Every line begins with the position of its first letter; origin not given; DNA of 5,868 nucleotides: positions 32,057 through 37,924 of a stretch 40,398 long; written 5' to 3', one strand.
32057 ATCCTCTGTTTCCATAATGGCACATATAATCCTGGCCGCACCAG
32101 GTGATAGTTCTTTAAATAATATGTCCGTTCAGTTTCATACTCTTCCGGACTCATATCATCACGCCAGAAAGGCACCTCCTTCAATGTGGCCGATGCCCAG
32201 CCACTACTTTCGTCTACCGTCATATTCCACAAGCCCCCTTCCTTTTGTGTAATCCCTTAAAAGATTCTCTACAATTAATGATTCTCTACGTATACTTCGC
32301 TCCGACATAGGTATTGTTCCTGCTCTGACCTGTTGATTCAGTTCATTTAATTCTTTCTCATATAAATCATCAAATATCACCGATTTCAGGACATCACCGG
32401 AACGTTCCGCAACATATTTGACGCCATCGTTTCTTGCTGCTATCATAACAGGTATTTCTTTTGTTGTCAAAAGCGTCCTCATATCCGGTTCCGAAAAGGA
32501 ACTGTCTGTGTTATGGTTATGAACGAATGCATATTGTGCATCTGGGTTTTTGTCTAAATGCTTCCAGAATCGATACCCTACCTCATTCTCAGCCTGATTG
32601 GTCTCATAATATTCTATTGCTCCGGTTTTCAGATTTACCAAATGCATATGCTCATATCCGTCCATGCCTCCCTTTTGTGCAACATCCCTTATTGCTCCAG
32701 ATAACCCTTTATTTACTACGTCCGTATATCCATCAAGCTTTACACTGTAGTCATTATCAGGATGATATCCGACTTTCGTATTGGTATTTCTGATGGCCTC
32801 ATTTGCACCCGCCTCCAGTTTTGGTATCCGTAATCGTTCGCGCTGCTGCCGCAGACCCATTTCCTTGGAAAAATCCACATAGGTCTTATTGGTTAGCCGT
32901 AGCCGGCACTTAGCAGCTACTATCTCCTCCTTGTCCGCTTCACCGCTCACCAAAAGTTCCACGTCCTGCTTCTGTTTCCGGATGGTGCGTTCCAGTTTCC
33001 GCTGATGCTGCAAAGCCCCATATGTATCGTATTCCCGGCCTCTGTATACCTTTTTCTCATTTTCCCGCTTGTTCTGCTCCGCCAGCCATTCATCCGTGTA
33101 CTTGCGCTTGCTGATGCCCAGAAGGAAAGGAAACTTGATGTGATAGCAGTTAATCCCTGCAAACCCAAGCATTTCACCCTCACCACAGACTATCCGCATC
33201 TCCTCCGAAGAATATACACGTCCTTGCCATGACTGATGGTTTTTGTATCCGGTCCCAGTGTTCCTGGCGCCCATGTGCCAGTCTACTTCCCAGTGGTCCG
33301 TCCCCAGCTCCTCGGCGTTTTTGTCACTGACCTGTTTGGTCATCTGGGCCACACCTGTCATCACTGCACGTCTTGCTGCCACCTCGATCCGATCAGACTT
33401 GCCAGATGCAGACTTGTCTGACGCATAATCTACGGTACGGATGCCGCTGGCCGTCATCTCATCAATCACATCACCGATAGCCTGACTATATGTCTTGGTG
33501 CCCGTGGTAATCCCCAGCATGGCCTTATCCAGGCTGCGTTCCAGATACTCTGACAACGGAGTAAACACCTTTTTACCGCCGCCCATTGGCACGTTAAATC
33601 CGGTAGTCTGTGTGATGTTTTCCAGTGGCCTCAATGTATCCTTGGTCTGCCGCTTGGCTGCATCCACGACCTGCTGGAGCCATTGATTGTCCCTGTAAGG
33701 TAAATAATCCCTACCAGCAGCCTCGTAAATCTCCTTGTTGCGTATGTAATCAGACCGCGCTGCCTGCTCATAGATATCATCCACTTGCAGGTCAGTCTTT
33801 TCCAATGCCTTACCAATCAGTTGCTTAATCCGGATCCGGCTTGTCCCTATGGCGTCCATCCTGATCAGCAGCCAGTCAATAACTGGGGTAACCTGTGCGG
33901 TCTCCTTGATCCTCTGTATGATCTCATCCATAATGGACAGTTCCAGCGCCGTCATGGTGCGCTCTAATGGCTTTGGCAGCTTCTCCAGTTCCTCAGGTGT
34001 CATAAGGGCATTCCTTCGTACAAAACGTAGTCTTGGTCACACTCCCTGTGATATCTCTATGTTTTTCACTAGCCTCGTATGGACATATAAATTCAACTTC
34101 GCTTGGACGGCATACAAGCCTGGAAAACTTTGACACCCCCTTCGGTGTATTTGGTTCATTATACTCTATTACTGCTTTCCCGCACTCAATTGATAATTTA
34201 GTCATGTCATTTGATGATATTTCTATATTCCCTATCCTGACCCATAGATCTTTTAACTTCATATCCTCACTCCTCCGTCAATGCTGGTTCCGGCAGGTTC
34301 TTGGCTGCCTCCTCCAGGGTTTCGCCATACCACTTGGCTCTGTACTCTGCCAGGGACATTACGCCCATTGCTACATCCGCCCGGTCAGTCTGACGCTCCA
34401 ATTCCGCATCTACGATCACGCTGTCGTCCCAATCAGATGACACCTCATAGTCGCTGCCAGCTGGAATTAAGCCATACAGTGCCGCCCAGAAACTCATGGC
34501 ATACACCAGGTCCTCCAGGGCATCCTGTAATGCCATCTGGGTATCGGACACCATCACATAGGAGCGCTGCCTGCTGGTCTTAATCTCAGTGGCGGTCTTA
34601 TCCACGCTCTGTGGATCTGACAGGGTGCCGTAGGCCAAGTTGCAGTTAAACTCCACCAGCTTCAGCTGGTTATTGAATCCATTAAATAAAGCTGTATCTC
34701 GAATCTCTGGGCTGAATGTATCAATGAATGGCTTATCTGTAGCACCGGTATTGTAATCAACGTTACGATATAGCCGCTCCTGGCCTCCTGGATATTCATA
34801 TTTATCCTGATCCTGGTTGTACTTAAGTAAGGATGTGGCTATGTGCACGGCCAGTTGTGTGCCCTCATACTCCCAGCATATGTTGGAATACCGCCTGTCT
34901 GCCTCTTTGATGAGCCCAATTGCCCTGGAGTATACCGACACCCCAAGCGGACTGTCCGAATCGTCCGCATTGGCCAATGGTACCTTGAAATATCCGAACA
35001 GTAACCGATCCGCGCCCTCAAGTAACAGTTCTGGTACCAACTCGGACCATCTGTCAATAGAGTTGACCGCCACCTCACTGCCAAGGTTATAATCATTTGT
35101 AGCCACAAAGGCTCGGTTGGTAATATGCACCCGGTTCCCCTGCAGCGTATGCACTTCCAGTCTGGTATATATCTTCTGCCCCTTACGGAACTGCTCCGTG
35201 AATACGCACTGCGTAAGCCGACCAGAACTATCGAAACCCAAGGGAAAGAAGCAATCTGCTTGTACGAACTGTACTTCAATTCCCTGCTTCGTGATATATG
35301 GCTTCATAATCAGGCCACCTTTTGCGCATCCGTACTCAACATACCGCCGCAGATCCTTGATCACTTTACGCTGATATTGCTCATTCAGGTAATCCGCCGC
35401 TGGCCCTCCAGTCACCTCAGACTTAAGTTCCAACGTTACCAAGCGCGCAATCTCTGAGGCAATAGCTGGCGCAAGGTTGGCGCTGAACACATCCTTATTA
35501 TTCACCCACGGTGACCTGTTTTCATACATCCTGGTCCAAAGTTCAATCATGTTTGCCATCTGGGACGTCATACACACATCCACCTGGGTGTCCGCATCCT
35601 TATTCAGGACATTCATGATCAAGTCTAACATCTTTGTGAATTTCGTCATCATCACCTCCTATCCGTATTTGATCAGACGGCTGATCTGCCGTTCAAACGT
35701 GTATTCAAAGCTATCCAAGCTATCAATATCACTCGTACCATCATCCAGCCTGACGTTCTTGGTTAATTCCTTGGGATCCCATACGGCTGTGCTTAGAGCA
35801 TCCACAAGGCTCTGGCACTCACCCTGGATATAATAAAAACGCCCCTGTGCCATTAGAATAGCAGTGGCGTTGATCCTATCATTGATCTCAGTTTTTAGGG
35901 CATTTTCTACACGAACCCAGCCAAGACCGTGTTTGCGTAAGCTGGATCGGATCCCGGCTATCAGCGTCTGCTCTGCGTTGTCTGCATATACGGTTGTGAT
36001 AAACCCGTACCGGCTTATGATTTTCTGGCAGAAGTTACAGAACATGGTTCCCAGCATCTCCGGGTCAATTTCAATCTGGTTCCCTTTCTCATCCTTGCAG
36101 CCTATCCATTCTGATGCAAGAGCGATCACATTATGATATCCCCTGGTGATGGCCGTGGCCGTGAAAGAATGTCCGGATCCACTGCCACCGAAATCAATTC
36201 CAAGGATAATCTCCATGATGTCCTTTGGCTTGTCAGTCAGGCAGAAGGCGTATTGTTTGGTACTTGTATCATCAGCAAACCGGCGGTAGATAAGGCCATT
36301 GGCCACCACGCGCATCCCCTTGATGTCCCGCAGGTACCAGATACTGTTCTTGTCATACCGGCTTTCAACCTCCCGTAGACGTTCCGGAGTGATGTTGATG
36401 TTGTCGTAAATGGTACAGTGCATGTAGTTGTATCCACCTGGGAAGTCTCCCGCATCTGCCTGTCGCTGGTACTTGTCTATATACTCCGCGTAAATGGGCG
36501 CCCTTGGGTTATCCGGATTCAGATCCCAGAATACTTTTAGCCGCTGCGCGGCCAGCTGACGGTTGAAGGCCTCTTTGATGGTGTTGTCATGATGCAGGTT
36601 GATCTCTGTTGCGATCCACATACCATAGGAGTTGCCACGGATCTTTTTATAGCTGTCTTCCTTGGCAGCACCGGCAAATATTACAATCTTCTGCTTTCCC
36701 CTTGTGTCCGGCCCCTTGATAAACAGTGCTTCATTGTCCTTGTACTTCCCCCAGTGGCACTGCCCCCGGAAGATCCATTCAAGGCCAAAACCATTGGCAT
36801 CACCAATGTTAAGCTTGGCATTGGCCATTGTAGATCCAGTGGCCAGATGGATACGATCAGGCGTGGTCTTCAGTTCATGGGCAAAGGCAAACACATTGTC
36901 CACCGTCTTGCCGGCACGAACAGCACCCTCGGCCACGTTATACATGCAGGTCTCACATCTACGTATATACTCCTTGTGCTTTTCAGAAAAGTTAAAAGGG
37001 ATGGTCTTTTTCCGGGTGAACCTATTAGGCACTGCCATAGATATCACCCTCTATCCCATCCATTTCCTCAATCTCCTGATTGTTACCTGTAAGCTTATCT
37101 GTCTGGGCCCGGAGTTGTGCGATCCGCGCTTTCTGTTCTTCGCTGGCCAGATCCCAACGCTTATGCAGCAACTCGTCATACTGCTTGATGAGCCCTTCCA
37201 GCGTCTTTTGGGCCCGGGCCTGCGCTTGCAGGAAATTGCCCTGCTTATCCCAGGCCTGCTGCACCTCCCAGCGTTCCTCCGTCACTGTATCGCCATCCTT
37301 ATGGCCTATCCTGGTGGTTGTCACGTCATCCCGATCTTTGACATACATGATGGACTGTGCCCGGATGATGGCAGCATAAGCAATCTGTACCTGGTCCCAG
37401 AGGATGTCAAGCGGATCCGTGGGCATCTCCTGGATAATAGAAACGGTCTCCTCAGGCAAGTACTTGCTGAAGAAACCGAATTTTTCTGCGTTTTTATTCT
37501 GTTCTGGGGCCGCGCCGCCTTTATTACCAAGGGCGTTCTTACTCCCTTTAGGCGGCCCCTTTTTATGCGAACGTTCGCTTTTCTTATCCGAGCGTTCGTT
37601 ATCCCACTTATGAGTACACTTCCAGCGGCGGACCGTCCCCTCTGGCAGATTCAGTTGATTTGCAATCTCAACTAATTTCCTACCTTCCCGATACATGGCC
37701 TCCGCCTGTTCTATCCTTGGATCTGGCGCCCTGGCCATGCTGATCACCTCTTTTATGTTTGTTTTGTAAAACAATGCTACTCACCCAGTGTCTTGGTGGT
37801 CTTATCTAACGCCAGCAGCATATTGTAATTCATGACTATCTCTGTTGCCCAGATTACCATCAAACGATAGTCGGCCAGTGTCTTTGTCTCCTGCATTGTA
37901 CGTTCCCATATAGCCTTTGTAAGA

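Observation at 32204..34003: Minor head protein (MuF/gp7) carrying a C-terminal RadC/JAB-like metalloprotease domain: a possible injected deconjugase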

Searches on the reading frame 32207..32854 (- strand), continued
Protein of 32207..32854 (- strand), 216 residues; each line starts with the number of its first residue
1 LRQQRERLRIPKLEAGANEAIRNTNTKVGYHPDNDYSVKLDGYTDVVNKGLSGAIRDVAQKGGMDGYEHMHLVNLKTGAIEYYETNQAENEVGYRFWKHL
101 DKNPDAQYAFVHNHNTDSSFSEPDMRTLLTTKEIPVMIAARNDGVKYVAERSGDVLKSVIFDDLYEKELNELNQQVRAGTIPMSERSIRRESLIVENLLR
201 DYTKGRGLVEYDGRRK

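Call 94: fold_search(model_id=the predicted structure, library=viral)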
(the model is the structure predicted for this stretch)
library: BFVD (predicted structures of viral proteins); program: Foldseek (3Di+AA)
matches with E <= 10: 257; with E <= 0.001: 15
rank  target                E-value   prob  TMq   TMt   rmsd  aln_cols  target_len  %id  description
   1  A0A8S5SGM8            3.5e-23  1.00  0.80  0.33   2.2       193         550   42  Minor capsid protein [Myoviridae sp. ctBbR2]
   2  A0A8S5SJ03            1.5e-08  1.00  0.59  0.46   4.0       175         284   19  Uncharacterized protein [Siphoviridae sp. cthH09]
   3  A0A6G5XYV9            2.0e-07  1.00  0.55  0.27   4.6       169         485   15  (no name in the UniProt tables at hand)
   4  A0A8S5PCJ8            2.0e-07  1.00  0.58  0.23   7.2       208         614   15  Minor capsid protein [Siphoviridae sp. ctc6d98]
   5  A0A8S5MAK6            1.3e-06  1.00  0.43  0.42   7.0       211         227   16  Uncharacterized protein [Myoviridae sp. ctRPH1]
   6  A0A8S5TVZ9            1.7e-06  1.00  0.55  0.26   5.8       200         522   14  Minor capsid protein [Siphoviridae sp. ctmxA102]
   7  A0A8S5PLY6            4.1e-06  1.00  0.45  0.36   6.7       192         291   16  Minor capsid protein [Myoviridae sp. ctWXg38]
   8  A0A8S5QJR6            4.9e-06  1.00  0.51  0.20   5.2       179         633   18  Minor capsid protein [Siphoviridae sp. ctk4d14]
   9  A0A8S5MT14            7.1e-06  1.00  0.57  0.24   7.7       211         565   16  Minor capsid protein [Siphoviridae sp. ctT3f41]
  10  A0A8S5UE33            1.3e-05  1.00  0.39  0.31   8.1       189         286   14  Uncharacterized protein [Siphoviridae sp. ctGQT3]
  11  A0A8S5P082            1.4e-05  1.00  0.48  0.21  15.5       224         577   14  Minor capsid protein [Siphoviridae sp. ctwhn18]
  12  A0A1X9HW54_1          2.2e-05  1.00  0.43  0.08  14.0       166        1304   19  (no name in the UniProt tables at hand)
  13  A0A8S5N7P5            4.2e-05  1.00  0.50  0.21   7.6       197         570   10  Minor capsid protein [Siphoviridae sp. ctnN38]
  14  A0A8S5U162            1.0e-04  1.00  0.43  0.60   5.0       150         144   13  Uncharacterized protein [Myoviridae sp. ctumZ20]
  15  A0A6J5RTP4            2.8e-04  1.00  0.40  0.22   7.7       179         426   16  Uncharacterized protein [uncultured Caudovirales phage]
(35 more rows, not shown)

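Call 99: fold_search(model_id=the predicted structure, library=pdb)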
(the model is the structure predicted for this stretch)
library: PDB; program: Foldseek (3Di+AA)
matches with E <= 10: 171; with E <= 0.001: 0
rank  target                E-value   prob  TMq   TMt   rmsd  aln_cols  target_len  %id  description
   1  7fiv_B                1.4e-01  0.06  0.14  0.07  14.8       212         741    7  Crystal structure of the complex formed by Wolbachia cytoplasmic incompatibility factors CidA and CidBND1-ND2 from wPi (released 2022-04-06)
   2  3vow_A                3.3e-01  0.14  0.23  0.26  10.8       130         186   12  Crystal Structure of the Human APOBEC3C having HIV-1 Vif-binding Interface (released 2012-10-03)
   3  2nbq_MODEL_1_A        3.9e-01  0.18  0.21  0.22   6.3        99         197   17  NMR Structure of the C-Terminal Domain of human APOBEC3B (released 2016-06-01)
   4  6wmc_A                4.2e-01  0.16  0.18  0.13   7.2        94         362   13  Crystal structure of a soluble variant of full-length human APOBEC3G (pH 9.0) (released 2020-12-23)
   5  8cx1_A                5.8e-01  0.12  0.25  0.16  11.0       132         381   14  Cryo-EM structure of human APOBEC3G/HIV-1 Vif/CBFbeta/ELOB/ELOC dimeric complex in State 1 (released 2023-02-15)
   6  4rov_B                6.5e-01  0.15  0.19  0.24   7.6        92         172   13  The crystal structure of novel APOBEC3G CD2 head-to-tail dimer suggests the binding mode of full-length APOBEC3G to HI (released 2014-12-31)
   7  6wmb_A                7.0e-01  0.13  0.20  0.14   6.5        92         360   16  Crystal structure of a soluble variant of full-length human APOBEC3G (pH 8.0) (released 2020-12-23)
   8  6wma_A                7.4e-01  0.15  0.24  0.15   4.4        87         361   18  Crystal structure of a soluble variant of full-length human APOBEC3G (pH 7.6) (released 2020-12-23)
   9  3czb_A                7.4e-01  0.06  0.15  0.10  16.2       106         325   10  Crystal structure of putative transglycosylase from Caulobacter crescentus (released 2008-06-10)
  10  6bux_A                7.9e-01  0.16  0.21  0.23   6.7        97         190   13  CRYSTAL STRUCTURE OF APOBEC3G CATALYTIC DOMAIN COMPLEX WITH SUBSTRATE SSDNA (released 2018-07-18)
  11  2pw9_D                9.0e-01  0.18  0.28  0.26  10.8       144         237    8  Crystal structure of a putative formate dehydrogenase accessory protein from Desulfotalea psychrophila (released 2007-05-22)
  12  8cx0_A                9.0e-01  0.18  0.24  0.15   4.5        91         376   15  Cryo-EM structure of human APOBEC3G/HIV-1 Vif/CBFbeta/ELOB/ELOC monomeric complex (released 2023-02-15)
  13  2b3z_A                1.2e+00  0.16  0.18  0.12   4.8        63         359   13  Crystal structure of a bifunctional deaminase and reductase involved in riboflavin biosynthesis (released 2005-11-29)
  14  7esj_A                1.2e+00  0.03  0.16  0.11  16.1       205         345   10  Acinetobacter baumannii membrane-bound lytic murein transglycosylase A (released 2021-11-17)
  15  2pw9_A                1.3e+00  0.11  0.25  0.24  11.7       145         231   11  Crystal structure of a putative formate dehydrogenase accessory protein from Desulfotalea psychrophila (released 2007-05-22)
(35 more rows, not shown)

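Call 108: search_protein_families(library=padloc, proteins=[window:32207-32737:-], max_evalue=1)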
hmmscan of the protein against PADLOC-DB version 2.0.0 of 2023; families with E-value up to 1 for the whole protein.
seq(177 aa): 0 families

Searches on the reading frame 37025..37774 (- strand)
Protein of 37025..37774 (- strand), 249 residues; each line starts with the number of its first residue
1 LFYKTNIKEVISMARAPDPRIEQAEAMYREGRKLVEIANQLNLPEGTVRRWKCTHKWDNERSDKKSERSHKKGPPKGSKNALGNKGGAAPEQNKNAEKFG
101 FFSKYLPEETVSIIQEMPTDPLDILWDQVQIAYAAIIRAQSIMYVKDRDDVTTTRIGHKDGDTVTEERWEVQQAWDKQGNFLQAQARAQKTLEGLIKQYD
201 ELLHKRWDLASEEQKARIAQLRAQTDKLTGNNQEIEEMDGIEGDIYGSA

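Call 48: search_protein_families(library=phrogs, proteins=[window:37025-37774:-], max_evalue=0.01)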
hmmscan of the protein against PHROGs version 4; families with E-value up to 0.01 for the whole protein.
window:37025-37774:- (249 aa): 10 families
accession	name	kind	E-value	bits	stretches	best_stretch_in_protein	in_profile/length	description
phrog_509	-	head and packaging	3.5e-84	283.1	1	22-239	12-227/238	terminase small subunit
phrog_1889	-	head and packaging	2.3e-32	113.6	1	13-243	1-266/276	terminase small subunit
phrog_8935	-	unknown function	1.4e-14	54.9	1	162-232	17-84/108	-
phrog_2606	-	head and packaging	9e-10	39.4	1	13-79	1-63/310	terminase small subunit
phrog_4151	-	DNA, RNA and nucleotide metabolism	5.8e-06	27.2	1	22-70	11-59/154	DNA binding protein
phrog_664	-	DNA, RNA and nucleotide metabolism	0.00033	21.6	1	20-66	89-135/210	DNA binding protein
phrog_5751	-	head and packaging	0.00044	20.3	1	13-59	66-111/548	terminase large subunit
phrog_756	-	DNA, RNA and nucleotide metabolism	0.00047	21.1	1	23-65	10-58/166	DNA binding protein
phrog_14025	-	unknown function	0.00063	21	1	23-59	22-58/98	-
phrog_3746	-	head and packaging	0.0052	16.8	1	15-64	8-56/374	terminase large subunit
